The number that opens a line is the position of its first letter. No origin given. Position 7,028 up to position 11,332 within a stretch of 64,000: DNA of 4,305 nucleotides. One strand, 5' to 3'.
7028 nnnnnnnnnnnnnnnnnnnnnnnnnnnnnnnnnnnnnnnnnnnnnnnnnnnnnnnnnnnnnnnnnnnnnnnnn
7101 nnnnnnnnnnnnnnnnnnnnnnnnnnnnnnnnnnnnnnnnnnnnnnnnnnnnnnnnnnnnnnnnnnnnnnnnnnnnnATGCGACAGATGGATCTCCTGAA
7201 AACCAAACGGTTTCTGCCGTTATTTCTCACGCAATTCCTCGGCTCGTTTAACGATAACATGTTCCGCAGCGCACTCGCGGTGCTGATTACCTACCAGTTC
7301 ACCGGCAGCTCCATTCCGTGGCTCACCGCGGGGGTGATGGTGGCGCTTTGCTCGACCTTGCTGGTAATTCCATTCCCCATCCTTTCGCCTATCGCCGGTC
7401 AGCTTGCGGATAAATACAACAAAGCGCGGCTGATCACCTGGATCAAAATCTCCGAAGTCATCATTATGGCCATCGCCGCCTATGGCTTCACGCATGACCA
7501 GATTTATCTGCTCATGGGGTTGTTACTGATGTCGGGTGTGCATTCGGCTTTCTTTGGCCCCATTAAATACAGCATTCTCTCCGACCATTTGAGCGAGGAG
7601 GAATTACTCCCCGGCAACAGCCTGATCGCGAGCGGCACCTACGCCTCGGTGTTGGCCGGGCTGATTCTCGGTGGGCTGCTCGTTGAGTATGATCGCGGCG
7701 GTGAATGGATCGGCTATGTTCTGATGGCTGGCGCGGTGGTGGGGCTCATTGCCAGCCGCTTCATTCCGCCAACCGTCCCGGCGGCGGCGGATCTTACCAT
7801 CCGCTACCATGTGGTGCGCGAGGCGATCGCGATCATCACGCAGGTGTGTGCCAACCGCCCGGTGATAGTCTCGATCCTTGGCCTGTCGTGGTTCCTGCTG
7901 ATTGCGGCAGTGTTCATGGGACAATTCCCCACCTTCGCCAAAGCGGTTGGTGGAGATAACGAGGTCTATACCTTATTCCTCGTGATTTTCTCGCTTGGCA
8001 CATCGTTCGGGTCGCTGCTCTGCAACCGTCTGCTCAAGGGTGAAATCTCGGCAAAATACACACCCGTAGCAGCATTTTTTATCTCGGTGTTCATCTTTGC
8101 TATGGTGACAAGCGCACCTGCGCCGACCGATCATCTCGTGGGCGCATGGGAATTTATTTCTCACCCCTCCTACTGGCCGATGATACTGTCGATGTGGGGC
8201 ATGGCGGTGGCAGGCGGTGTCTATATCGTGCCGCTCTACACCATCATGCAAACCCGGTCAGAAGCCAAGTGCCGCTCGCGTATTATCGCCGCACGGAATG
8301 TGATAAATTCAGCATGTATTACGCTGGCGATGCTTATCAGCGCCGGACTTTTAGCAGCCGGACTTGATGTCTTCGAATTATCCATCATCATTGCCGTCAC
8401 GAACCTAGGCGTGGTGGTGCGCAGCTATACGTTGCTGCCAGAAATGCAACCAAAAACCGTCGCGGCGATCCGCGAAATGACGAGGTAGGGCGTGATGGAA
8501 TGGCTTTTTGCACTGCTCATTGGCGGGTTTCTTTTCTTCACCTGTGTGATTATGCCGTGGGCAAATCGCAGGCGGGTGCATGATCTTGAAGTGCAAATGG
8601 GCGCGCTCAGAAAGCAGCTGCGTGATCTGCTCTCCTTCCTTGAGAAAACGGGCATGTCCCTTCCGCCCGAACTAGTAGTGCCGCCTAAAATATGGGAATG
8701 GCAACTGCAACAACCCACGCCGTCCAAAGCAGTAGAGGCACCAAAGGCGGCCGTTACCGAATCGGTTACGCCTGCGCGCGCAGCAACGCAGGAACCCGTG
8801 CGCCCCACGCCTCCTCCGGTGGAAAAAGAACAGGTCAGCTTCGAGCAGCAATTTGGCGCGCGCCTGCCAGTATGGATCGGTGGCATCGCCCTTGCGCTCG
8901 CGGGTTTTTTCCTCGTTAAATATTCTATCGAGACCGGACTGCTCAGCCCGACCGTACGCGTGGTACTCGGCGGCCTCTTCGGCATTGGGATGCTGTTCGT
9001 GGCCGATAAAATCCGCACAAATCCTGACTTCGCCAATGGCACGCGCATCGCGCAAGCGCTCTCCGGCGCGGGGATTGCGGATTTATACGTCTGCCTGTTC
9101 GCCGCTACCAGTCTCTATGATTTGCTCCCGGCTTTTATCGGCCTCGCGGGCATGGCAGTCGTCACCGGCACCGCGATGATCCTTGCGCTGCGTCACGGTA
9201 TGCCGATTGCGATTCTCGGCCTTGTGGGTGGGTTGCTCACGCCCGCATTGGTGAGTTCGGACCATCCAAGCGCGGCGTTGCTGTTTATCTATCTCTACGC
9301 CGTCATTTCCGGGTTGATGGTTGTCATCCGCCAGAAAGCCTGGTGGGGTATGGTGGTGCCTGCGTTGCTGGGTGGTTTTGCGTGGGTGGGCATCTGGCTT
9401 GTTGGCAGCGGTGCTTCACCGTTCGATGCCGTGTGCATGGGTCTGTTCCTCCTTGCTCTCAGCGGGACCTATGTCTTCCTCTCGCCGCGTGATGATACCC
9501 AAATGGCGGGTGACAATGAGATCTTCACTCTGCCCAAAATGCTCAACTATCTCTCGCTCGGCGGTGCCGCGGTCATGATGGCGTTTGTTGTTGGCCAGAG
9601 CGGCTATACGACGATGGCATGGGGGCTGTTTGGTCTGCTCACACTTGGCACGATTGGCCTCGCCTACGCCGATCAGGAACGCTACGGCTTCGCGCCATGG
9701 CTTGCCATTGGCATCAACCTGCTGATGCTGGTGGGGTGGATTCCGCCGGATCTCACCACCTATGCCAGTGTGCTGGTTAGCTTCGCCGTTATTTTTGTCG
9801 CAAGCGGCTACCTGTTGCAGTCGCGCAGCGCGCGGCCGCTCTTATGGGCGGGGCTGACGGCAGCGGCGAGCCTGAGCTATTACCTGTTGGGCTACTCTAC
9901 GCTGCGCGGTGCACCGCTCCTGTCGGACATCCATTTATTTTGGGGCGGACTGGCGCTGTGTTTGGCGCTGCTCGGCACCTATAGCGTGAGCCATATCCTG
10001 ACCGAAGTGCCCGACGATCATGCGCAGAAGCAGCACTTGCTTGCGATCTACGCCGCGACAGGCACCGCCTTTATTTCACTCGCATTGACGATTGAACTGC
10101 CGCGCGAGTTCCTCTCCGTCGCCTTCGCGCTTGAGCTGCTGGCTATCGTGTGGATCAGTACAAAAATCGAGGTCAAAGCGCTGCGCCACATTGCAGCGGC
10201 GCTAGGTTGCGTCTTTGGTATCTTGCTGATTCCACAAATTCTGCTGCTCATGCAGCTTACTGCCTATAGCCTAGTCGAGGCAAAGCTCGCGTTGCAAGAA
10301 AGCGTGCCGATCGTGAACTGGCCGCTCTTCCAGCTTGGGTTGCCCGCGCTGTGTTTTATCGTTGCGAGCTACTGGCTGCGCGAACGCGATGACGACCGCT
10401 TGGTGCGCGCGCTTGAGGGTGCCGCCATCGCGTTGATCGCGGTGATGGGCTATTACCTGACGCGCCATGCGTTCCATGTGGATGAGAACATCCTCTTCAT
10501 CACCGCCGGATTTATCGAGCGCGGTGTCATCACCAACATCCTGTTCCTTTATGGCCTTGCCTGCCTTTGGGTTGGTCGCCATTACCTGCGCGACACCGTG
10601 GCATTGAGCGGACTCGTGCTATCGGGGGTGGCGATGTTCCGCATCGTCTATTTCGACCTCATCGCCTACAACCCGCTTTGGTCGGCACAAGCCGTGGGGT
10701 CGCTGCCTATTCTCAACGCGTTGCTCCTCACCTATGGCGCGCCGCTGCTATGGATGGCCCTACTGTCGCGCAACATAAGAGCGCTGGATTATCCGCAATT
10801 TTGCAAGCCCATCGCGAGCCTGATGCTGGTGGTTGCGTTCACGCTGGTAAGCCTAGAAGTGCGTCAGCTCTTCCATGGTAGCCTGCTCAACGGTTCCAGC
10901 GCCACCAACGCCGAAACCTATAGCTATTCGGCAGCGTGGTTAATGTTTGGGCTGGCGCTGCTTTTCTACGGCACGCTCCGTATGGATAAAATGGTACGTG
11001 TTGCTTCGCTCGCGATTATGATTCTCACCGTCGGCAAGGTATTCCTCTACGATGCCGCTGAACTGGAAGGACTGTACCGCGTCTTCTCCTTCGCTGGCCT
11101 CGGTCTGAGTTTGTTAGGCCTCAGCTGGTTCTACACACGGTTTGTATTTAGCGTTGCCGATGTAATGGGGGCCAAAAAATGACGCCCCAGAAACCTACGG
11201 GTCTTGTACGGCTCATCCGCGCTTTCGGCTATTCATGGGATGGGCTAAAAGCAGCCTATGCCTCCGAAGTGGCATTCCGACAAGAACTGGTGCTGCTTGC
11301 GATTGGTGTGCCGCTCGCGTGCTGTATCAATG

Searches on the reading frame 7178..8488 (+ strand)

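Call 66: search_protein_families(library=ncbifam, proteins=[window:7178-8488:+], max_evalue=1e-30)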
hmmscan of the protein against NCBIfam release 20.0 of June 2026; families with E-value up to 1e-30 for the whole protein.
window:7178-8488:+ (436 aa): 2 families
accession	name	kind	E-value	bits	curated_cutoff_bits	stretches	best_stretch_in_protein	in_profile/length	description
NF005291.0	PRK06814.1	equivalog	2.5e-121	406.6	1349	1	3-428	4-430/1140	acyl-[ACP]--phospholipid O-acyltransferase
NF006386.0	PRK08633.1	equivalog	8.2e-60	202.6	1221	1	5-424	4-414/1147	acyl-[ACP]--phospholipid O-acyltransferase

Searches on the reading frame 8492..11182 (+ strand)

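Call 66: search_protein_families(library=ncbifam, proteins=[window:8492-11182:+], max_evalue=1e-30)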
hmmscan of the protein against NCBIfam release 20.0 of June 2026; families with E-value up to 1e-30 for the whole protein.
window:8492-11182:+ (896 aa): 0 families

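Call 75: search_protein_families(library=pfam, proteins=[window:8492-11182:+], max_evalue=1e-8)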
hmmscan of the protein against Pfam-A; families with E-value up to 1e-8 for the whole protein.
window:8492-11182:+ (896 aa): 1 family
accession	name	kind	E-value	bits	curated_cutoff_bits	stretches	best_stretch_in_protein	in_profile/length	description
PF10101.14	DUF2339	-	3.1e-106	357.1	33.6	1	122-884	1-659/659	Predicted membrane protein (DUF2339)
